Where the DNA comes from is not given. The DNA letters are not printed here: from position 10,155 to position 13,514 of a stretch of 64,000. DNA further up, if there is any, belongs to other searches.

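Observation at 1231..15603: TonB-receptor cluster built around four paralogs of an unnamed ~240-aa secreted domain, three with T9SS tails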

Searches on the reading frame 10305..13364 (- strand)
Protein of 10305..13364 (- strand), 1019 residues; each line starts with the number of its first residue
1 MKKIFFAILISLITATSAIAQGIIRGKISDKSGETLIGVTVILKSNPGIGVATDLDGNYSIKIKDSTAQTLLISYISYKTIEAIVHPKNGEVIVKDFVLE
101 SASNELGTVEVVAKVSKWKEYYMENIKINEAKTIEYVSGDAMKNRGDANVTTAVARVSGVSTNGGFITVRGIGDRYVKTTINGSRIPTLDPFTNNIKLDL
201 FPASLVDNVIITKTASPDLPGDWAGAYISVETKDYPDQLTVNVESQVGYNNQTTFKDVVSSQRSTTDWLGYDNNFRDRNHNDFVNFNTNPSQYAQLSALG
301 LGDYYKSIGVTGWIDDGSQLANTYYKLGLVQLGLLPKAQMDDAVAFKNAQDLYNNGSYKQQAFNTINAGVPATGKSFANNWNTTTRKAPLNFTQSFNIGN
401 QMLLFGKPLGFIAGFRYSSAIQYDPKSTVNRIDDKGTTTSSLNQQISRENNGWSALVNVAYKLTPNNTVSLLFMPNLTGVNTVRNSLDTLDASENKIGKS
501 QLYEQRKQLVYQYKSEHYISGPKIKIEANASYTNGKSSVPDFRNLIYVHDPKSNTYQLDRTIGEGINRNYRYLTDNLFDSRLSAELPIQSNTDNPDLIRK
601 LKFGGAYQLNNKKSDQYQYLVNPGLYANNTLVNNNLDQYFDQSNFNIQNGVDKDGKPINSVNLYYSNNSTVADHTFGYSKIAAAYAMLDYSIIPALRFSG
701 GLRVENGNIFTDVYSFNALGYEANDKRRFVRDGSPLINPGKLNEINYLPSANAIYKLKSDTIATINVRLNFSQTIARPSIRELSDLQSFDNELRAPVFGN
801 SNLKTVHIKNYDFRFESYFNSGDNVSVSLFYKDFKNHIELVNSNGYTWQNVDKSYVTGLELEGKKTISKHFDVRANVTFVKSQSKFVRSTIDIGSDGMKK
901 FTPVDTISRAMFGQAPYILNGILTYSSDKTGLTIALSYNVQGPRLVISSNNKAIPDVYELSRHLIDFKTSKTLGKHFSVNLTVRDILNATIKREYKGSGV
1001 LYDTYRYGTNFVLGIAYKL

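Call 3: search_protein_families(library=pfam, proteins=[window:10305-13364:-], max_evalue=0.01)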
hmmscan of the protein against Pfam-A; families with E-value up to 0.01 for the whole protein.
window:10305-13364:- (1019 aa): 5 families
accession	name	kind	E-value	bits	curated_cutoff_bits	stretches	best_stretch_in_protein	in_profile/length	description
PF00593.30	TonB_dep_Rec_b-barrel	-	5.1e-28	99.5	27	1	541-984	13-434/436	TonB dependent receptor-like, beta-barrel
PF13715.12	CarbopepD_reg_2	-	3.2e-15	56.4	32.2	1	24-111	1-88/88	CarboxypepD_reg-like domain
PF07715.20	Plug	-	6.8e-10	39.9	23.9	1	131-219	6-98/107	TonB-dependent Receptor Plug Domain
PF13620.12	CarboxypepD_reg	-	1.1e-07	32.5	32.3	1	24-99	2-81/82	Carboxypeptidase regulatory-like domain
PF25020.1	TTR_TEN1-4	-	0.00098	19.4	27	1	22-97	7-83/86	Teneurin TTR-like domain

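Call 4: search_protein_families(library=ncbifam, proteins=[window:10305-13364:-], max_evalue=0.01)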
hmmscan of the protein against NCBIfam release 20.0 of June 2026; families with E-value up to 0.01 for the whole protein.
window:10305-13364:- (1019 aa): 2 families
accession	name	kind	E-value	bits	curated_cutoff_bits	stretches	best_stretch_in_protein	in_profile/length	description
TIGR01782.1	TonB-Xanth-Caul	subfamily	5.6e-49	167.2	310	2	560-1018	397-867/868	TonB-dependent receptor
NF053692.1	BamP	equivalog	0.0026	17.2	230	1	6-133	5-131/251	BamP family beta-barrel-assembly machinery protein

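Call 70: search_solved_structures(query=window:10305-13364:-, max_evalue=0.001)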
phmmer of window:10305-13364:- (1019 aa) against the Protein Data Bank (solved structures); distinct sequences matched with E-value up to 0.001: 1.
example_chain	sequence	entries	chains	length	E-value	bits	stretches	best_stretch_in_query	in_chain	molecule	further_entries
9hfj_A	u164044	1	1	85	2.2e-06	29.1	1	23-89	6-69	SusC homolog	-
